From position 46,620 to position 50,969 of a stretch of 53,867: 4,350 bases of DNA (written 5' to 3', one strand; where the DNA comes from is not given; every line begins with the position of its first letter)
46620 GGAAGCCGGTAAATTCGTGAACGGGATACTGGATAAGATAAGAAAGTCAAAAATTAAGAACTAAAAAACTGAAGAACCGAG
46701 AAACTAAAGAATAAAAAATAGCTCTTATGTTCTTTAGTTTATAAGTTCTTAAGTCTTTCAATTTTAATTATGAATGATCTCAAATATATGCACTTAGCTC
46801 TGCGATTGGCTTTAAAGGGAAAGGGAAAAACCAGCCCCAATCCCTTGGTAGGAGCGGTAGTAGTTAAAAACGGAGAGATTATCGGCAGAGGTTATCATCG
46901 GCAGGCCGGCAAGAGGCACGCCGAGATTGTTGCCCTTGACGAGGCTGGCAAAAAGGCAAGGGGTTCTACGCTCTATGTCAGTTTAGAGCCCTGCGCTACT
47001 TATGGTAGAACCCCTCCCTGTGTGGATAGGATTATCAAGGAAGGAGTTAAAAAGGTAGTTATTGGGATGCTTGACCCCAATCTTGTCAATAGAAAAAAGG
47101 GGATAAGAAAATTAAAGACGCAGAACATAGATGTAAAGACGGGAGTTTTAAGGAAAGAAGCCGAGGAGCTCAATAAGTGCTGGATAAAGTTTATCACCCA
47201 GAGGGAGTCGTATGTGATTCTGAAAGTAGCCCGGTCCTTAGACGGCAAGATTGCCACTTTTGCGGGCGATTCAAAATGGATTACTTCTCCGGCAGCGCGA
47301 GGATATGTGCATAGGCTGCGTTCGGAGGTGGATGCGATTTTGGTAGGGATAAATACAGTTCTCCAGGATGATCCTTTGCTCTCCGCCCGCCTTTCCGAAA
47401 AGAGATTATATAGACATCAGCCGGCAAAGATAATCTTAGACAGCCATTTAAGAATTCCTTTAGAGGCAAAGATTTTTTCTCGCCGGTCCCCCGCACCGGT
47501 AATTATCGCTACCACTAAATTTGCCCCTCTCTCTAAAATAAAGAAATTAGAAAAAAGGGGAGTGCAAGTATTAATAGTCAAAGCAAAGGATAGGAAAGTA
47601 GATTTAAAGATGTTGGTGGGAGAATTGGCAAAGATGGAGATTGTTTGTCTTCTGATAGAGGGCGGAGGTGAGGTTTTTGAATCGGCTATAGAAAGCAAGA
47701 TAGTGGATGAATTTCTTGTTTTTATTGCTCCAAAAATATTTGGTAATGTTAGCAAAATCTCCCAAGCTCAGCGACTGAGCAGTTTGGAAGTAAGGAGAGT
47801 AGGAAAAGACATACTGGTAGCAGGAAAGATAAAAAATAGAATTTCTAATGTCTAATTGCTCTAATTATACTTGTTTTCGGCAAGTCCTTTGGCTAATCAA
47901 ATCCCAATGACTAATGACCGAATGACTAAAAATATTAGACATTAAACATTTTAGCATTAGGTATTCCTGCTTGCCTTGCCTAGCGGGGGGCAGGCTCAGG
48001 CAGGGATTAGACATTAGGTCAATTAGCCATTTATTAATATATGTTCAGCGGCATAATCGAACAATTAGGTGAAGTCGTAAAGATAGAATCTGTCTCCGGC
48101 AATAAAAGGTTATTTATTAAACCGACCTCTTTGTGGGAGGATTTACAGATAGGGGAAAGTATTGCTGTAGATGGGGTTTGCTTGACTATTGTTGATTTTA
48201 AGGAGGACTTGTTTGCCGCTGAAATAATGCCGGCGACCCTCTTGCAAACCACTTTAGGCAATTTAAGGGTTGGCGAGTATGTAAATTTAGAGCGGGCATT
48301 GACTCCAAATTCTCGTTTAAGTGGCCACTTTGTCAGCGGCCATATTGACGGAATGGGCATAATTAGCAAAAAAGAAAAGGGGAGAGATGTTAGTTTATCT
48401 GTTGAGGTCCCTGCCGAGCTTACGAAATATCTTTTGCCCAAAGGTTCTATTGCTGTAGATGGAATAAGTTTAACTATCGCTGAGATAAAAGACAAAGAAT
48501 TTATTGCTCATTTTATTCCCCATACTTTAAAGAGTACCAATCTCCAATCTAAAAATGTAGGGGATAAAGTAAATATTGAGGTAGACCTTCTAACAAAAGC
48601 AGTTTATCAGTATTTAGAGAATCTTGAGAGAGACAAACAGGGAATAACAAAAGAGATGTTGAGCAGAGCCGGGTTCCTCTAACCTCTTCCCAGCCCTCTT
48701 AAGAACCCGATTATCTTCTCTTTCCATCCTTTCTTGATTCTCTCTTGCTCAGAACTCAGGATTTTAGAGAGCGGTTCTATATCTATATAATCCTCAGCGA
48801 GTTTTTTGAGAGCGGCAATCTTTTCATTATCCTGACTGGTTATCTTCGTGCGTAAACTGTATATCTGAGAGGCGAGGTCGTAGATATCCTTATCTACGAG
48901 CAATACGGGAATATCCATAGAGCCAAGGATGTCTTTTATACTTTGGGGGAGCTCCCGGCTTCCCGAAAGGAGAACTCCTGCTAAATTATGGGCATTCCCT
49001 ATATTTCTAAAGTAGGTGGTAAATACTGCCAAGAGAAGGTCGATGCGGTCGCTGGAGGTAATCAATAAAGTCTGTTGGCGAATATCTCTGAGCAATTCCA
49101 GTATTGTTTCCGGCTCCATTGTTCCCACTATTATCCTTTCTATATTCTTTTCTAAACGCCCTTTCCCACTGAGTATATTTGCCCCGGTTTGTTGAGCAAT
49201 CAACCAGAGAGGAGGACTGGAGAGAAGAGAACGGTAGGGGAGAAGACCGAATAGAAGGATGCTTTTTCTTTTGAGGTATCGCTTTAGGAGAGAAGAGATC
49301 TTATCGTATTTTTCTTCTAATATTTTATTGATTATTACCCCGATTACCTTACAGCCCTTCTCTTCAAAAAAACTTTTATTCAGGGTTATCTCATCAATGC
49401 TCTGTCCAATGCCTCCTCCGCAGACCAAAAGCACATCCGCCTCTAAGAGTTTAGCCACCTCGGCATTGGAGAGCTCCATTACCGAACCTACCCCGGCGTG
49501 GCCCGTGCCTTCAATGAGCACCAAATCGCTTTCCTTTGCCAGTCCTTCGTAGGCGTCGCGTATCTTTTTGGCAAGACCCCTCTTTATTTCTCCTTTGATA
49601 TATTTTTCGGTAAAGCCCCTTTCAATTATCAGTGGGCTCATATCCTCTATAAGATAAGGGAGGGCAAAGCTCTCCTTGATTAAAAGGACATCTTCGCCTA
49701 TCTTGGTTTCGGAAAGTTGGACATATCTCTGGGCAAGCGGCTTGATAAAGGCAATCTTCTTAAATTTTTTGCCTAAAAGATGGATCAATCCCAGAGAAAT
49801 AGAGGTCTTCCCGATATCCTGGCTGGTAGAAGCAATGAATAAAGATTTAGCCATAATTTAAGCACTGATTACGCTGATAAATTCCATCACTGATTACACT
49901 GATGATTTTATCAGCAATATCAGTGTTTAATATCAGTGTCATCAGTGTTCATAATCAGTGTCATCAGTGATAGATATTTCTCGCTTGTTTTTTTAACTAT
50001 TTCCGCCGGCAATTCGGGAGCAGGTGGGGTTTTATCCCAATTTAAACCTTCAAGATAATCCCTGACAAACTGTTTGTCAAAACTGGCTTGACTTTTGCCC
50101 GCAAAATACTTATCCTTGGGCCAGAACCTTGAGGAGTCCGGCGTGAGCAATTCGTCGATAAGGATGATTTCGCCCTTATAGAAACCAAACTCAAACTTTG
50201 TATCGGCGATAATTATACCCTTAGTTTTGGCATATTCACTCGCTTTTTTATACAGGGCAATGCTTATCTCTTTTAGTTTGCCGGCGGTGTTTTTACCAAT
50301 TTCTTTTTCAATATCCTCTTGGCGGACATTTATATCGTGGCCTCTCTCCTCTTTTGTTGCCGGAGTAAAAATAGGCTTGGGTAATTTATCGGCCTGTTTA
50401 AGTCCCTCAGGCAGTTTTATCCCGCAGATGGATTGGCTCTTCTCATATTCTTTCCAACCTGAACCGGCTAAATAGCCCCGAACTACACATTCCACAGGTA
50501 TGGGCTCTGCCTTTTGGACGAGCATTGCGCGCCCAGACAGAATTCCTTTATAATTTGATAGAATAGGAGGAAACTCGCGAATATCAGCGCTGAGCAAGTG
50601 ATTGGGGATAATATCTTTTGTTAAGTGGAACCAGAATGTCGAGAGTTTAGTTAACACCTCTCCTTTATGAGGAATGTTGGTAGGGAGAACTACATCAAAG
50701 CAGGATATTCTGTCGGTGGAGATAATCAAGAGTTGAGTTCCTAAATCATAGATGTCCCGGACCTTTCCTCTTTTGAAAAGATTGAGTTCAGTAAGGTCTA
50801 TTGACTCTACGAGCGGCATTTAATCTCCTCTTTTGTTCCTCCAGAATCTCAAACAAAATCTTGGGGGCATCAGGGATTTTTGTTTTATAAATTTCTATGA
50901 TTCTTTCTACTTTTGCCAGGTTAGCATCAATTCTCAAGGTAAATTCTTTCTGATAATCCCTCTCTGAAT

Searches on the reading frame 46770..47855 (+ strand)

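Call 60: search_protein_families(library=pfam, proteins=[window:46770-47855:+], max_evalue=0.0001)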
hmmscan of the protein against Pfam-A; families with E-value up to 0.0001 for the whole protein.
window:46770-47855:+ (361 aa): 4 families
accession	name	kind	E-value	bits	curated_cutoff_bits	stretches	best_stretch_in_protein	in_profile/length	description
PF01872.23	RibD_C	-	5.1e-51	173.7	24.1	1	148-349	2-196/197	RibD C-terminal domain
PF00383.29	dCMP_cyt_deam_1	-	2.7e-20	72.6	25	1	3-100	4-102/102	Cytidine and deoxycytidylate deaminase zinc-binding region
PF14437.12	MafB19-deam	-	2e-14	54.1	27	1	1-145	1-141/142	MafB19-like deaminase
PF18785.7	Inv-AAD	-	7.7e-08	32.7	26.5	1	65-124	53-116/129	Invertebrate-AID/APOBEC-deaminase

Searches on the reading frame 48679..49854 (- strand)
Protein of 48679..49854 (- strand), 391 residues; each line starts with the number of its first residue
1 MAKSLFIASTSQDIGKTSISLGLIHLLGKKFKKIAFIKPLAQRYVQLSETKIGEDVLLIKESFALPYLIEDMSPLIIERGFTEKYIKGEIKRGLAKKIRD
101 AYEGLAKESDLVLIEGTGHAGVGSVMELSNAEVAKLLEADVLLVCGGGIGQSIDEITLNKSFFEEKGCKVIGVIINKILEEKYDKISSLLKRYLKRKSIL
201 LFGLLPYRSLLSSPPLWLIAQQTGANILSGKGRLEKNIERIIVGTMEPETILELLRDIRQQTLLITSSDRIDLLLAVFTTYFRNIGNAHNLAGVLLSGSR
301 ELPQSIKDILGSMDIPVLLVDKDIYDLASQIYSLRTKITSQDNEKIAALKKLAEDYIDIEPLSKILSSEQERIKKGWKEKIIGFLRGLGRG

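Call 60: search_protein_families(library=pfam, proteins=[window:48679-49854:-], max_evalue=0.0001)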
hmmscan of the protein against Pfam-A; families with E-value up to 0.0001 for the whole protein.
window:48679-49854:- (391 aa): 3 families
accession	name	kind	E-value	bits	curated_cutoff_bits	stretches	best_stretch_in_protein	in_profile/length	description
PF13500.12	AAA_26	-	1.2e-33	117.1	27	1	4-213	2-196/198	AAA domain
PF07085.17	DRTGG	-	4.1e-16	59.2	25.2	1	219-332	2-103/105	DRTGG domain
PF01656.29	CbiA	-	2.1e-08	34.6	25.4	1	6-212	2-116/125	CobQ/CobB/MinD/ParA nucleotide binding domain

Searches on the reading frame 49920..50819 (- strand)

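Call 60: search_protein_families(library=pfam, proteins=[window:49920-50819:-], max_evalue=0.0001)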
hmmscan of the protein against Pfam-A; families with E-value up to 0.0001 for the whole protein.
window:49920-50819:- (299 aa): 1 family
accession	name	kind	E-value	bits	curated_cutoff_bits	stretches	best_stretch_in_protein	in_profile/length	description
PF01259.24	SAICAR_synt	-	7.9e-77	258.6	20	1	15-265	2-230/233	SAICAR synthetase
